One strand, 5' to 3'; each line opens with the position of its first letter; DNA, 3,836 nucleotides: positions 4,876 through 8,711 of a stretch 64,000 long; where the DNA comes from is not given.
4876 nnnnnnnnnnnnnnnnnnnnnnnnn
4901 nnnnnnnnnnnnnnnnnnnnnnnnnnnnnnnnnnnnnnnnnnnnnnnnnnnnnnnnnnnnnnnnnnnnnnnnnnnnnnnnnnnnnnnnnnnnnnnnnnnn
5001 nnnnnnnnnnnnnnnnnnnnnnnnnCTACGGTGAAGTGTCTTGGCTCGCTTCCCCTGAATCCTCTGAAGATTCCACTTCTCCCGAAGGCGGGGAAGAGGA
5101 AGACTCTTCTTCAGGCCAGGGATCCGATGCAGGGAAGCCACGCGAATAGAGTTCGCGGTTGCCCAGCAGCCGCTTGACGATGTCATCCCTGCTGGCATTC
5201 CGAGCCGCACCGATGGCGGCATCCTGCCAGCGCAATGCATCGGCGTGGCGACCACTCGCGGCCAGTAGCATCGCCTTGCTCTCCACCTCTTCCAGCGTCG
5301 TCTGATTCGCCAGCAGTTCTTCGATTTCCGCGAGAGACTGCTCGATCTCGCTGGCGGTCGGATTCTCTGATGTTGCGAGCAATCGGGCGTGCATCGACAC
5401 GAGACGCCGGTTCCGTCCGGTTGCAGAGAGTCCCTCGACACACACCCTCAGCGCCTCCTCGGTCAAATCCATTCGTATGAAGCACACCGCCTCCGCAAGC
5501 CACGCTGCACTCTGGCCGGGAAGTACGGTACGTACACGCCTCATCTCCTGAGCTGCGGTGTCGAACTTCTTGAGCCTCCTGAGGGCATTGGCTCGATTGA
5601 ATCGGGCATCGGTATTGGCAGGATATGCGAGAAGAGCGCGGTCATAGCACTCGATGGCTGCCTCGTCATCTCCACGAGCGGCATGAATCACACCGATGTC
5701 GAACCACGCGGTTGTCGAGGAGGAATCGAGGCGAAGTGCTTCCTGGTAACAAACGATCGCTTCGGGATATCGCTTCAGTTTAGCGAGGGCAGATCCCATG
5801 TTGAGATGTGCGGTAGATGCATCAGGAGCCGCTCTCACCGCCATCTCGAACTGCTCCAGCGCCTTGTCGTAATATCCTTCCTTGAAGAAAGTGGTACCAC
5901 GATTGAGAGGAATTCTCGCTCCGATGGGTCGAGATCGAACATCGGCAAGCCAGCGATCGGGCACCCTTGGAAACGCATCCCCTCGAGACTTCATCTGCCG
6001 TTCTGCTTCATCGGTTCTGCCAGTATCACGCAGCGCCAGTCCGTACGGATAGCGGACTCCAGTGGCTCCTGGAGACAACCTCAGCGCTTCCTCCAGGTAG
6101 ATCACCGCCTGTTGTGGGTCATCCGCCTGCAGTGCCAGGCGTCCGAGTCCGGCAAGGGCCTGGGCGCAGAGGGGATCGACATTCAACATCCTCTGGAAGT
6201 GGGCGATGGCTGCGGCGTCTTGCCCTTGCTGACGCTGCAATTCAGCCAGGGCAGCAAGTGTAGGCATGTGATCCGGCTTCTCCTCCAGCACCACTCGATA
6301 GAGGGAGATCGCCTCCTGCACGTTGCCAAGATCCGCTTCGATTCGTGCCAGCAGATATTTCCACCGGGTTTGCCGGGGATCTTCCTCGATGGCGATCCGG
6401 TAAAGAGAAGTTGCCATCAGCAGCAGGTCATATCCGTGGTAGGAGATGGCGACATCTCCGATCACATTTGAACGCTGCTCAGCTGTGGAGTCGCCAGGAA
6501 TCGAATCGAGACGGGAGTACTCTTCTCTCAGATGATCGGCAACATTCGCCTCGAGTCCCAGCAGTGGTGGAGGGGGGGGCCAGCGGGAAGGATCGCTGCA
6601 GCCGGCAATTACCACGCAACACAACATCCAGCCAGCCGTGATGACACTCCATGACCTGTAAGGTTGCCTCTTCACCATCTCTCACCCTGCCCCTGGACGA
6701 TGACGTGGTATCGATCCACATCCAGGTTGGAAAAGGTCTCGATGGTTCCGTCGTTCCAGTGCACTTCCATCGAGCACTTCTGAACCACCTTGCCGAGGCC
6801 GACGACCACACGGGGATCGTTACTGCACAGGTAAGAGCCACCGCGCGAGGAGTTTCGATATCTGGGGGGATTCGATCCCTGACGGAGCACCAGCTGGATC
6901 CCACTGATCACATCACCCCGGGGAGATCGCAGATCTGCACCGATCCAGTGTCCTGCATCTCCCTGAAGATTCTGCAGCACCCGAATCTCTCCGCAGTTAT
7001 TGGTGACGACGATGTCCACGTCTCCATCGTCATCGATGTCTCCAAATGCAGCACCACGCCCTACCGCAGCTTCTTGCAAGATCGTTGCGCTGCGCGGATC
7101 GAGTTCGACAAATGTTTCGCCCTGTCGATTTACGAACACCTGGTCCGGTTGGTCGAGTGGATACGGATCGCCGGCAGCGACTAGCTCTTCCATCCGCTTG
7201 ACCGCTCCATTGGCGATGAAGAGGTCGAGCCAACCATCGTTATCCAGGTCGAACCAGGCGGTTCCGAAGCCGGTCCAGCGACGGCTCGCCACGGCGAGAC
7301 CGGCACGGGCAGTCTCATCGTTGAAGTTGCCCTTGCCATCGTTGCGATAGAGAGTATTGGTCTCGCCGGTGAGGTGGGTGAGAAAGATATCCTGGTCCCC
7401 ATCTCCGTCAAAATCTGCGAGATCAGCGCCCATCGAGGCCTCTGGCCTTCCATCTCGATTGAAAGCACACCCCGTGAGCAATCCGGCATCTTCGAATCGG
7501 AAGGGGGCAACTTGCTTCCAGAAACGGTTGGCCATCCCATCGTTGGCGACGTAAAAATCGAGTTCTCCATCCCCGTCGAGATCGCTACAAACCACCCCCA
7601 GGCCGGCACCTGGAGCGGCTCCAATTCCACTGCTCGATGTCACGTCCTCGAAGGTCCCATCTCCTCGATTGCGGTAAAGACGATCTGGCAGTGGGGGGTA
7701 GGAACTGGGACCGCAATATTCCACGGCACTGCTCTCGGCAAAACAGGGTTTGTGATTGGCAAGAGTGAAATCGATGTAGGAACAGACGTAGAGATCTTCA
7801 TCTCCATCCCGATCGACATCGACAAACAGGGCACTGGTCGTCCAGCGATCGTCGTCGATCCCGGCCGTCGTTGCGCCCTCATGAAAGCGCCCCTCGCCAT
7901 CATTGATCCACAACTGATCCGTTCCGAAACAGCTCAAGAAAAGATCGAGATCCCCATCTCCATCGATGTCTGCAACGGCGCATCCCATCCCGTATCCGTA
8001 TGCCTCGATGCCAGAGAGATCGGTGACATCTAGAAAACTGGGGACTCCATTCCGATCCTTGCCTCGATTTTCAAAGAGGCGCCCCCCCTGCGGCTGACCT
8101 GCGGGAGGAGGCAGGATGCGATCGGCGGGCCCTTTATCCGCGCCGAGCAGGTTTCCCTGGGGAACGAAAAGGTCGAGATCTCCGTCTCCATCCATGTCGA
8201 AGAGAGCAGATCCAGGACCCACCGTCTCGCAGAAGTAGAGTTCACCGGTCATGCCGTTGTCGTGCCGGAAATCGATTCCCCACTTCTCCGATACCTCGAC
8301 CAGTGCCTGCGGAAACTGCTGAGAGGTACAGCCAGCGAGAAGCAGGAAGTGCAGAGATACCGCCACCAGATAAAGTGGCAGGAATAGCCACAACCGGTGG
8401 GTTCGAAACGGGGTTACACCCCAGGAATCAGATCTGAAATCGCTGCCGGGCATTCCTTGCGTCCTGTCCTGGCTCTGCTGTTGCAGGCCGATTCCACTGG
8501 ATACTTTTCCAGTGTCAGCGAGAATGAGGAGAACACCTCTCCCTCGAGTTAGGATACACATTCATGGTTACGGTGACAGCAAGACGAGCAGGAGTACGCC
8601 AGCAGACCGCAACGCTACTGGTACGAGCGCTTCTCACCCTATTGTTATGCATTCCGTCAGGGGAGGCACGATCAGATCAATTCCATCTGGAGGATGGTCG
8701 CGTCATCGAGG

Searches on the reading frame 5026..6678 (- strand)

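Call 7: search_protein_families(library=pfam, proteins=[window:5026-6678:-])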
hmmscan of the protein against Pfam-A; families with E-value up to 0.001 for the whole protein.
window:5026-6678:- (550 aa): 25 families
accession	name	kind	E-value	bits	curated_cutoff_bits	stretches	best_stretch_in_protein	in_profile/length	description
PF07719.23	TPR_2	-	2.4e-38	127.5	27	3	290-319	3-32/34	Tetratricopeptide repeat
PF00515.34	TPR_1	-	2.1e-35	119.5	27.8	2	290-320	3-33/34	Tetratricopeptide repeat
PF13432.12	TPR_16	-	1.8e-34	118.2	32.7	5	259-320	2-63/65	Tetratricopeptide repeat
PF13428.12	TPR_14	-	3.2e-28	95.7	23.5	1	324-364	3-43/44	Tetratricopeptide repeat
PF13181.12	TPR_8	-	6.3e-28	95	25.7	0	290-319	3-32/34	Tetratricopeptide repeat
PF14559.12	TPR_19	-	4.2e-27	94.7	25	4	117-178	4-65/68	Tetratricopeptide repeat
PF13424.12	TPR_12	-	2e-23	82.8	30.1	4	287-349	2-72/77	Tetratricopeptide repeat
PF13414.12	TPR_11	-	2.5e-23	81.9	26.8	3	295-333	1-39/42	TPR repeat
PF13176.12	TPR_7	-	1.8e-18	65.4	27.9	0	140-167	1-28/36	Tetratricopeptide repeat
PF13431.12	TPR_17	-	1.1e-16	60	24.4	0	344-376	1-33/34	Tetratricopeptide repeat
PF13174.12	TPR_6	-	1e-15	57.6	26.3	0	324-353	2-31/33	Tetratricopeptide repeat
PF13371.12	TPR_9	-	1.2e-12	48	35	2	299-360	6-67/73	Tetratricopeptide repeat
PF23914.1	TPR_CcmH_CycH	-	1.3e-11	45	42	0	113-167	96-150/158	Cytochrome c-type biogenesis protein H TPR domain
PF24575.1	TPR_Slam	-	3.2e-11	44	35.2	0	86-161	31-104/104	Surface lipoprotein assembly modifier, N-terminal TPR repeats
PF12895.13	ANAPC3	-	6.9e-11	42.7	27.2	0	339-412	6-78/82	Anaphase-promoting complex, cyclosome, subunit 3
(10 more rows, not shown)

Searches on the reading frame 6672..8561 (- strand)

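Call 7: search_protein_families(library=pfam, proteins=[window:6672-8561:-])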
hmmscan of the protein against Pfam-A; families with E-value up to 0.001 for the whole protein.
window:6672-8561:- (629 aa): 3 families
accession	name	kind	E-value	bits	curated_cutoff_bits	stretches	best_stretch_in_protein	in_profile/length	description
PF13517.12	FG-GAP_3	-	9.3e-43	145.1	26.9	5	383-449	1-61/61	FG-GAP-like repeat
PF07593.17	UnbV_ASPIC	-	6.6e-11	42.4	23.4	1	568-619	16-67/68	ASPIC and UnbV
PF01839.29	FG-GAP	-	1.4e-08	34.8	22.1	0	195-208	6-19/37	FG-GAP repeat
